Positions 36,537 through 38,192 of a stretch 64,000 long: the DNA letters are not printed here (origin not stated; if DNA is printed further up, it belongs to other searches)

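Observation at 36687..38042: Natural in-frame fusion of peptide deformylase and methionyl-tRNA formyltransferase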

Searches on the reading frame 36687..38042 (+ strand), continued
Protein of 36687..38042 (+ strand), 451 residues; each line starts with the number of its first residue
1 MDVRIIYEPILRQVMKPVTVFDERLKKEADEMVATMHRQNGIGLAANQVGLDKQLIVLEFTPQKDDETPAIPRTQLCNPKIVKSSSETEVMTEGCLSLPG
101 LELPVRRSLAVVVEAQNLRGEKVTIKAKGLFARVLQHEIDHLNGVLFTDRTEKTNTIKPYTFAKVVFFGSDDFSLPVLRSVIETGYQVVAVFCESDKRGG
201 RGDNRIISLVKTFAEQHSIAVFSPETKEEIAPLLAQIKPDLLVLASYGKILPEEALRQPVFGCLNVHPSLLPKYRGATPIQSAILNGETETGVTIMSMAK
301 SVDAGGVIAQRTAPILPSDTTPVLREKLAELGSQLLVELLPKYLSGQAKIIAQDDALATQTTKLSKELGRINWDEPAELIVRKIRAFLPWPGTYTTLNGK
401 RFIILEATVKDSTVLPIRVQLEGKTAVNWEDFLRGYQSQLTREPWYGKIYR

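Call 23: predict_structure(alignment_id=A1)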
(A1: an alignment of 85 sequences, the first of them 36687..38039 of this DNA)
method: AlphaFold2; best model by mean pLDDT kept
length: 451 residues; sequences in the alignment: 85
mean_pLDDT: 95.7   pTM: 0.90
mean pLDDT of the five models: 95.7, 94.9, 94.9, 94.6, 94.1
residues with pLDDT >= 90: 425; 70-90: 25; 50-70: 1; < 50: 0
segments of 3 or more residues with pLDDT < 50: none
pLDDT, mean of each block of 10 residues (from residue 1): 93 98 98 97 98 98 90 98 97 95 97 98 97 98 97 88 97 98 97 88 85 97 95 97 95 95 98 95 97 97 95 97 98 98 95 95 94 97 96 95 97 97 96 94 93 82
secondary structure, 60 per line:
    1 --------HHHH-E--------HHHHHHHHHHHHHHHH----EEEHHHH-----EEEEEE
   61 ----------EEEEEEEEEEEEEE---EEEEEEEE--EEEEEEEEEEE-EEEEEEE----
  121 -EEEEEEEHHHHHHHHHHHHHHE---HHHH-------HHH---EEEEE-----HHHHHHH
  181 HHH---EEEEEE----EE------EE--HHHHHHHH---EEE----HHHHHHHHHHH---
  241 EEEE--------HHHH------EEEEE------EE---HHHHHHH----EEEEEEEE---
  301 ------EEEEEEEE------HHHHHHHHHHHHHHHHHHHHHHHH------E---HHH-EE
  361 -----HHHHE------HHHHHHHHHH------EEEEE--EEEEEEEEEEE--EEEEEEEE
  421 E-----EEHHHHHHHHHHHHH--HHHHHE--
elements in order: H9-12 H23-38 E43-45 H46-49 E55-60 E71-84 E88-95 E98-108 E110-116 E122-128 H129-142 H147-150 E164-168 H174-183 E187-192 H209-216 E220-222 H227-237 E241-244 H253-256 E263-267 H279-285 E290-297 E307-314 H321-344 H366-369 H377-386 E393-397 E400-410 E413-421 H429-441 H444-448
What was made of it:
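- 37134..37175 (+): Linker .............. (R150-A163), with no in-frame ATG/GTG/TTG. It is non-helical, with pLDDT about 88, in the AF2 model (call 23).
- On E. coli-type (1B) PDF: The AF2 secondary structure shows no long helix after 142 (call 23).
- The AF2 model has pLDDT 95.7 and pTM 0.90 (call 23); the Fmt part is only 64% of the chain, so this pTM requires a confident placement of Def relative to Fmt (inference). The predicted unit is compact and rigid (pTM 0.90, call 23).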

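Call 27: fold_search(model_id=the predicted structure, library=pdb)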
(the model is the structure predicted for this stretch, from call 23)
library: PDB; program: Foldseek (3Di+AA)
matches with E <= 10: 1436; with E <= 0.001: 329
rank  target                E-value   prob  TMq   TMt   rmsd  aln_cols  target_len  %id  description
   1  4iqf_A                9.8e-31  1.00  0.58  0.82   2.5       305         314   35  Crystal Structure of Methyionyl-tRNA Formyltransferase from Bacillus anthracis (released 2013-01-23)
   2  4iqf_C                1.2e-30  1.00  0.58  0.82   2.4       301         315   35  Crystal Structure of Methyionyl-tRNA Formyltransferase from Bacillus anthracis (released 2013-01-23)
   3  5uai_A                2.4e-30  1.00  0.59  0.84   2.1       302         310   33  Crystal structure of Methionyl-tRNA formyltransferase from Pseudomonas aeruginosa (released 2017-01-18)
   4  2fmt_A                5.1e-30  1.00  0.58  0.83   3.0       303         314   35  METHIONYL-TRNAFMET FORMYLTRANSFERASE COMPLEXED WITH FORMYL-METHIONYL-TRNAFMET (released 1999-07-29)
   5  4iqf_B                6.8e-30  1.00  0.57  0.82   2.4       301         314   36  Crystal Structure of Methyionyl-tRNA Formyltransferase from Bacillus anthracis (released 2013-01-23)
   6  1fmt_B                6.3e-29  1.00  0.57  0.82   2.3       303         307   35  METHIONYL-TRNAFMET FORMYLTRANSFERASE FROM ESCHERICHIA COLI (released 1998-01-28)
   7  5uai_B                7.1e-29  1.00  0.59  0.84   2.1       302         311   33  Crystal structure of Methionyl-tRNA formyltransferase from Pseudomonas aeruginosa (released 2017-01-18)
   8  1fmt_A                1.3e-28  1.00  0.58  0.85   1.5       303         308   35  METHIONYL-TRNAFMET FORMYLTRANSFERASE FROM ESCHERICHIA COLI (released 1998-01-28)
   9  3tqq                  1.7e-28  1.00  0.57  0.84   1.6       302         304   34  Structure of the methionyl-tRNA formyltransferase (fmt) from Coxiella burnetii (released 2011-09-28)
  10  3r8x                  1.8e-28  1.00  0.57  0.81   2.5       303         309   32  Crystal Structure of Methionyl-tRNA Formyltransferase from Yersinia pestis complexed with L-methionine (released 2011-04-13)
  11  3q0i                  2.9e-27  1.00  0.56  0.83   2.2       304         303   34  Methionyl-tRNA formyltransferase from Vibrio cholerae (released 2010-12-29)
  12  5j63_B                4.7e-26  1.00  0.55  0.81   3.2       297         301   27  Crystal Structure of the N-terminal N-formyltransferase Domain (residues 1-306) of Escherichia coli Arna in Complex wi (released 2016-05-25)
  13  5j63_A                1.2e-25  1.00  0.56  0.82   3.0       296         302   27  Crystal Structure of the N-terminal N-formyltransferase Domain (residues 1-306) of Escherichia coli Arna in Complex wi (released 2016-05-25)
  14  5j63_C                2.3e-25  1.00  0.55  0.85   3.2       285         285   28  Crystal Structure of the N-terminal N-formyltransferase Domain (residues 1-306) of Escherichia coli Arna in Complex wi (released 2016-05-25)
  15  4wkg_F                3.3e-25  1.00  0.55  0.40   2.7       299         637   26  The crystal structure of apo ArnA features an unexpected central binding pocket and provides an explanation for enzyma (released 2014-12-17)
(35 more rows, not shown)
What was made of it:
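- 37773..38039 (+): Fmt C-terminal (tRNA-binding, beta-barrel) domain in the short CPR form, residues 363-451. Foldseek still aligns about 303 columns to full-length Fmt structures, TMt 0.82-0.85 (call 27).
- On Methionyl-tRNA formyltransferase (TIGR00460 equivalog): The model nevertheless aligns over ~303 columns with full-length Fmt, TMt 0.82-0.85 (call 27).
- The Fmt part superposes on solved Fmt structures, including the tRNA complex 2fmt, with TMt 0.82-0.85 (call 27). Solved Fmts are the best matches at 32-36% identity, against 26-28% for ArnA (call 27).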

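Call 30: search_protein_representatives(protein=window:36687-38039:+)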
Query: 451 residues. Proteins with E-value up to 0.001 (for the whole library): 65723; up to 1e-10: 32214; up to 1e-30: 6563. The best 150 are listed.
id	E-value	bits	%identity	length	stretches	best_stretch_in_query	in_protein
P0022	1.5e-164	564.6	58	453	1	1-449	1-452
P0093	5.0e-113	394.8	47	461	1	6-440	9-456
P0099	5.4e-107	374.9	47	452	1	8-439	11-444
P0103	4.5e-103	362.0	49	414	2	240-446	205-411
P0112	3.1e-99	349.4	42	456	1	16-449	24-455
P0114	8.1e-99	348.0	44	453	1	5-437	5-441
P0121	1.3e-98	347.3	42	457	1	3-438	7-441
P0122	2.9e-96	339.6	43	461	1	12-436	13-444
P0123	1.4e-95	337.3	42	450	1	8-445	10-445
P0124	9.1e-93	328.0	41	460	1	9-444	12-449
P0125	1.0e-92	327.9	45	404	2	238-442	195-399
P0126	2.0e-92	326.9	43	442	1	8-446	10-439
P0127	7.4e-90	318.5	41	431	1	19-443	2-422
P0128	4.8e-87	309.2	41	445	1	8-437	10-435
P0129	2.3e-86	306.9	56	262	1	190-449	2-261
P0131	9.7e-84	298.3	44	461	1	8-406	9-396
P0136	2.3e-79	283.9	41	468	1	14-409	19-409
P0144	3.7e-72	260.2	39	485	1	2-412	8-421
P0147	2.4e-71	257.5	39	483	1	2-409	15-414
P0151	9.1e-70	252.3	39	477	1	9-400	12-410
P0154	1.9e-68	247.9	39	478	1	4-396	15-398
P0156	4.0e-68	246.9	40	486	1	10-403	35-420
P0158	1.2e-67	245.3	39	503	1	8-407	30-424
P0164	7.0e-66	239.5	38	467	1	3-412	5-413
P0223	1.2e-56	209.0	37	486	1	9-400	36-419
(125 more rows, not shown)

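Call 31: list_cluster_members(proteins=[P0131, P0136, P0144, P0147, P0151, P0154, P0156, P0158, P0164, P0223])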
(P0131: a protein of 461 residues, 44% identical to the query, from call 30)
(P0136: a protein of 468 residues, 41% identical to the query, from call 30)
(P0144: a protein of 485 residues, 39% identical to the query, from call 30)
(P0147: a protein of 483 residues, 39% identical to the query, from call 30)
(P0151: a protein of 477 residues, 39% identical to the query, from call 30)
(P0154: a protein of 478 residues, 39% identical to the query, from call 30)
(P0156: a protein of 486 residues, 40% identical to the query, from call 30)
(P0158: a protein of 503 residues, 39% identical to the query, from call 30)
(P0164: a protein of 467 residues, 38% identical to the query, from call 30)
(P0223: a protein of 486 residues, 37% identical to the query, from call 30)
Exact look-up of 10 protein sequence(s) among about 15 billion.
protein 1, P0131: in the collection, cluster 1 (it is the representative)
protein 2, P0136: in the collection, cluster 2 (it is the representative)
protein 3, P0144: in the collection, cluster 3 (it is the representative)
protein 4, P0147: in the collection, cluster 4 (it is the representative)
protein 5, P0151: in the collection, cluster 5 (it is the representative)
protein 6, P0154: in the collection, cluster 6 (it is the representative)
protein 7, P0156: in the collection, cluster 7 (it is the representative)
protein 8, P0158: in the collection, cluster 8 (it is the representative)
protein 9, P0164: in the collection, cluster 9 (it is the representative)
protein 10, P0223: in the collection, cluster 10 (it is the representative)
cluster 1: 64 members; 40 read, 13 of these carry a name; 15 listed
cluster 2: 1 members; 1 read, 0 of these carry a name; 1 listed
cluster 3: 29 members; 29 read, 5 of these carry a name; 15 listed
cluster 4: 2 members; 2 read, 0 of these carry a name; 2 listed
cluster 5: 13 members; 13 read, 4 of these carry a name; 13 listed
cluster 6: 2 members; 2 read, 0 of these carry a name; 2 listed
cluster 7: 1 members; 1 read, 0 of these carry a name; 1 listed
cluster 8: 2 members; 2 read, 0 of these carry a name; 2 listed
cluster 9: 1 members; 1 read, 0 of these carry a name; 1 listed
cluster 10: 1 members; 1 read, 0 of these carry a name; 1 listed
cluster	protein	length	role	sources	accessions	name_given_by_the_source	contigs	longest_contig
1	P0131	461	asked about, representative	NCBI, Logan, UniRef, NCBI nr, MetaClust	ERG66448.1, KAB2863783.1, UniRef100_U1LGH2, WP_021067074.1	MAG: methionyl-tRNA formyltransferase [Exiguobacterium chiriqhucha] | Multifunctional fusion protein n=2 Tax=Bacillales Family XII. Incertae Sedis TaxID=539742 ... | methionyl-tRNA formyltransferase [Exiguobacterium chiriqhucha]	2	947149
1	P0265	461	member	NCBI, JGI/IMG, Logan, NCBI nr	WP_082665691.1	methionyl-tRNA formyltransferase | methionyl-tRNA formyltransferase [Exiguobacterium sp. s36]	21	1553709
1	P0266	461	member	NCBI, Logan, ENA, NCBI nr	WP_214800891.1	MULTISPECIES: methionyl-tRNA formyltransferase [unclassified Exiguobacterium]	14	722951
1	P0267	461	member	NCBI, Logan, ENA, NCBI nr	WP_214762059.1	methionyl-tRNA formyltransferase [Exiguobacterium sp. s146]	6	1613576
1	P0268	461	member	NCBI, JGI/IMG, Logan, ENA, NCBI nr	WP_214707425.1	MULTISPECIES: methionyl-tRNA formyltransferase [unclassified Exiguobacterium]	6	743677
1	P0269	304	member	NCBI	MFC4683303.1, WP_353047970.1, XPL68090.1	methionyl-tRNA formyltransferase [Exiguobacterium mexicanum]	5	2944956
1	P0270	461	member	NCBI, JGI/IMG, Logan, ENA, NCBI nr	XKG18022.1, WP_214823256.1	methionyl-tRNA formyltransferase [Exiguobacterium aurantiacum] | methionyl-tRNA formyltransferase | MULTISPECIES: methionyl-tRNA formyltransferase [unclassified Exiguobacterium]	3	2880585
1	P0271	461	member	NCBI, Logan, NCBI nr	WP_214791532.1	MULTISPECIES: methionyl-tRNA formyltransferase [unclassified Exiguobacterium]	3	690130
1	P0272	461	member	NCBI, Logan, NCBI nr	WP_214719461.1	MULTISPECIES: methionyl-tRNA formyltransferase [unclassified Exiguobacterium]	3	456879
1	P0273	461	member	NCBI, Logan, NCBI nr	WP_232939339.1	methionyl-tRNA formyltransferase [Exiguobacterium aurantiacum]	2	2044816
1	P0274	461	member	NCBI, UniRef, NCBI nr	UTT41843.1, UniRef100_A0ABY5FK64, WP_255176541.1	methionyl-tRNA formyltransferase [Exiguobacterium aurantiacum] | Multifunctional fusion protein n=2 Tax=Exiguobacterium aurantiacum TaxID=33987 ...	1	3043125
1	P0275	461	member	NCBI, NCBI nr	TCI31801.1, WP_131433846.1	methionyl-tRNA formyltransferase [Exiguobacterium sp. SL-10]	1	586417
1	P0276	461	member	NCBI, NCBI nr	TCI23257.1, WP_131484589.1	methionyl-tRNA formyltransferase [Exiguobacterium sp. SL-9]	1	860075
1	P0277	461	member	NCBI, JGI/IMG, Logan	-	-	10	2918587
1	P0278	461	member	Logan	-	-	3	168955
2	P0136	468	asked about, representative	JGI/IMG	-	-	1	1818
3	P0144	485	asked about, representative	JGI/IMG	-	methionyl-tRNA formyltransferase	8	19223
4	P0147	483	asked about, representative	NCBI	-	-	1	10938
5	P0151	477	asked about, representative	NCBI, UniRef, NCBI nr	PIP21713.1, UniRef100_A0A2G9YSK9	MAG: hypothetical protein COX39_01470 [Candidatus Nealsonbacteria bacterium ... | Multifunctional fusion protein n=1 Tax=Candidatus Nealsonbacteria bacterium ...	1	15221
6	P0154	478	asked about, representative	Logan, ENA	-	-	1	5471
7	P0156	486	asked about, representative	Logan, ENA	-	-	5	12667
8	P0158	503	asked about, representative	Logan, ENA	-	-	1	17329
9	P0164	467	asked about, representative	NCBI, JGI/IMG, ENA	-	-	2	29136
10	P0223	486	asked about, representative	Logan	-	-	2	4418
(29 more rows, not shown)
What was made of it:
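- Closest known: Exiguobacterium def-fmt fusion. Same: UniRef names it 'Multifunctional fusion protein' (call 31).
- Tried and rejected: I recovered it through the representative search and the cluster look-up instead (calls 30, 31).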

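Call 35: list_cluster_members(proteins=[P0005, P0012, P0033, P0042, P0046, P0051, P0057, P0067, P0074, P0093])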
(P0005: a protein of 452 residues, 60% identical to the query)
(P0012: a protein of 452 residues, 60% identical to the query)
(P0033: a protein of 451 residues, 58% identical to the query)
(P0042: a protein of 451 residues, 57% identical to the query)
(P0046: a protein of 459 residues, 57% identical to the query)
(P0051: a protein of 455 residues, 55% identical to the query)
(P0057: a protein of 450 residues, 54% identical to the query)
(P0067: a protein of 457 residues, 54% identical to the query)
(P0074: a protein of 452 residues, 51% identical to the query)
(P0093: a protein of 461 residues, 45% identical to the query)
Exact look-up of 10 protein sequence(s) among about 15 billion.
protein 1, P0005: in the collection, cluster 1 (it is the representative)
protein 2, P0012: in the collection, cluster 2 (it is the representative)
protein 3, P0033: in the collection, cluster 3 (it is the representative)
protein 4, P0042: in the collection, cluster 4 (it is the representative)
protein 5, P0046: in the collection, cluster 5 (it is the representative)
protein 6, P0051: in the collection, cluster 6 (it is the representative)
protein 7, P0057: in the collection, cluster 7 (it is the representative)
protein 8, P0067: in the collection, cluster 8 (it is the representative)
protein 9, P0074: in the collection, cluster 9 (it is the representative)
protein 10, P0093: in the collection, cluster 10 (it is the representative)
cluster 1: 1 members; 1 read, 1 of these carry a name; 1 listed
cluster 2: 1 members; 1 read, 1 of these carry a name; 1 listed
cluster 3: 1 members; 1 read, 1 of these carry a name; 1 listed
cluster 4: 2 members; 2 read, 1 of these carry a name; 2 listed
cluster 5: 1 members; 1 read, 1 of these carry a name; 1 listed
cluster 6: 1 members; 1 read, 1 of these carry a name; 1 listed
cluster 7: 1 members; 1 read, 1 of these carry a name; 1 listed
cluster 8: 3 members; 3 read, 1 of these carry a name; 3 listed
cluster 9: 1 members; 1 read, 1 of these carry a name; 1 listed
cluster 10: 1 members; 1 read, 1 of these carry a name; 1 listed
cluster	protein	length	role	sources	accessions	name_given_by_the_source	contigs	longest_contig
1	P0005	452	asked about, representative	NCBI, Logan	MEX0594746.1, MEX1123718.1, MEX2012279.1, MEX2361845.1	MAG: methionyl-tRNA formyltransferase [Patescibacteria group bacterium]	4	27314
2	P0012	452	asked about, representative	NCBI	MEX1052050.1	MAG: methionyl-tRNA formyltransferase [Patescibacteria group bacterium]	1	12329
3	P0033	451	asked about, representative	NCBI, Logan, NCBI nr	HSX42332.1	MAG TPA: methionyl-tRNA formyltransferase [Candidatus Saccharimonadales bacterium] | methionyl-tRNA formyltransferase [Candidatus Saccharimonadales bacterium]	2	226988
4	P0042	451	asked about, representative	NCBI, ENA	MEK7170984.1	MAG: methionyl-tRNA formyltransferase [Patescibacteria group bacterium]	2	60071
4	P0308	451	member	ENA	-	-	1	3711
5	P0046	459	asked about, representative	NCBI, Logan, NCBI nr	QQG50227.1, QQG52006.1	MAG: methionyl-tRNA formyltransferase [Candidatus Berkelbacteria bacterium]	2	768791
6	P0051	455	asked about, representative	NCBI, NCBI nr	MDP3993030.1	MAG: methionyl-tRNA formyltransferase [bacterium] | methionyl-tRNA formyltransferase [bacterium]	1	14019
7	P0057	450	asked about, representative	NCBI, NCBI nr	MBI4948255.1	methionyl-tRNA formyltransferase [Candidatus Berkelbacteria bacterium]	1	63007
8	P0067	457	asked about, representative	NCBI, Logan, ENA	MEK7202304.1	MAG: methionyl-tRNA formyltransferase [Patescibacteria group bacterium]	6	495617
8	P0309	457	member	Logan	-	-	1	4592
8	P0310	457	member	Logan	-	-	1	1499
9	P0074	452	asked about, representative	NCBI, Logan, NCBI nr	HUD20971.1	MAG TPA: methionyl-tRNA formyltransferase [Candidatus Saccharimonadales bacterium] | methionyl-tRNA formyltransferase [Candidatus Saccharimonadales bacterium]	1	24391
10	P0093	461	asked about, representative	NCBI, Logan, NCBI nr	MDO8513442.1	MAG: methionyl-tRNA formyltransferase [bacterium] | methionyl-tRNA formyltransferase [bacterium]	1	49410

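Call 38: find_encoding_contigs(protein=P0046, flank=10000, max_places=2)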
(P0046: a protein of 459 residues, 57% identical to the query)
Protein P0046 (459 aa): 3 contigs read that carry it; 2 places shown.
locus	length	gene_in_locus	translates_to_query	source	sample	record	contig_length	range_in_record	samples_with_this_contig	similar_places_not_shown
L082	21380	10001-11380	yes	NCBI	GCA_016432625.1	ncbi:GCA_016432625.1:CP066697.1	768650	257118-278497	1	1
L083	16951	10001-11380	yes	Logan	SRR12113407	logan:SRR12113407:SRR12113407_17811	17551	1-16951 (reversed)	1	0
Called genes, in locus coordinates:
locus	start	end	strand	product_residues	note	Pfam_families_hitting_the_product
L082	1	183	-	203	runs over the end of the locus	PF01351:RNase_HII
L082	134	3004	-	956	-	PF00005:ABC_tran (faint), PF02463:SMC_N (faint), PF03193:RsgA_GTPase (faint), PF13175:AAA_15 (faint), PF13191:AAA_16 (faint), PF13304:AAA_21 (faint), PF17760:UvrA_inter, PF17755:UvrA_DNA-bind, +2 more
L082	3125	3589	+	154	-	PF04519:Bactofilin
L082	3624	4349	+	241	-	PF00781:DAGK_cat (weak)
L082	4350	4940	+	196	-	PF05198:IF3_N, PF00707:IF3_C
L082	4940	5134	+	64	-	-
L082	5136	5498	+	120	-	PF00453:Ribosomal_L20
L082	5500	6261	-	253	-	PF01790:LGT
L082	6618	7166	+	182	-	PF10502:Peptidase_S26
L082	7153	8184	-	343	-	PF00005:ABC_tran (faint), PF00009:GTP_EFTU, PF00025:Arf (faint), PF01926:MMR_HSR1, PF02421:FeoB_N, PF01926:MMR_HSR1, PF02421:FeoB_N, PF00009:GTP_EFTU, +10 more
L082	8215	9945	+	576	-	PF17764:PriA_3primeBD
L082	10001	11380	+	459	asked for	PF01327:Pep_deformylase, PF00551:Formyl_trans_N, PF02911:Formyl_trans_C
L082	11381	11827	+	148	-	PF00886:Ribosomal_S16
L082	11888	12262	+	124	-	-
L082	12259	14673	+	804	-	PF20030:bpMoxR (faint), PF00005:ABC_tran (faint), PF17871:AAA_lid_9 (weak), PF00158:Sigma54_activat (weak), PF07724:AAA_2, PF00004:AAA, PF07728:AAA_5, PF10431:ClpB_D2-small, +1 more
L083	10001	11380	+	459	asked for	PF01327:Pep_deformylase, PF00551:Formyl_trans_N, PF02911:Formyl_trans_C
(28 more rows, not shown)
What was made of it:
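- Berkelbacteria genome CP066697.1 (call 38). A complete genome, CP066697.1, has it too (call 38).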
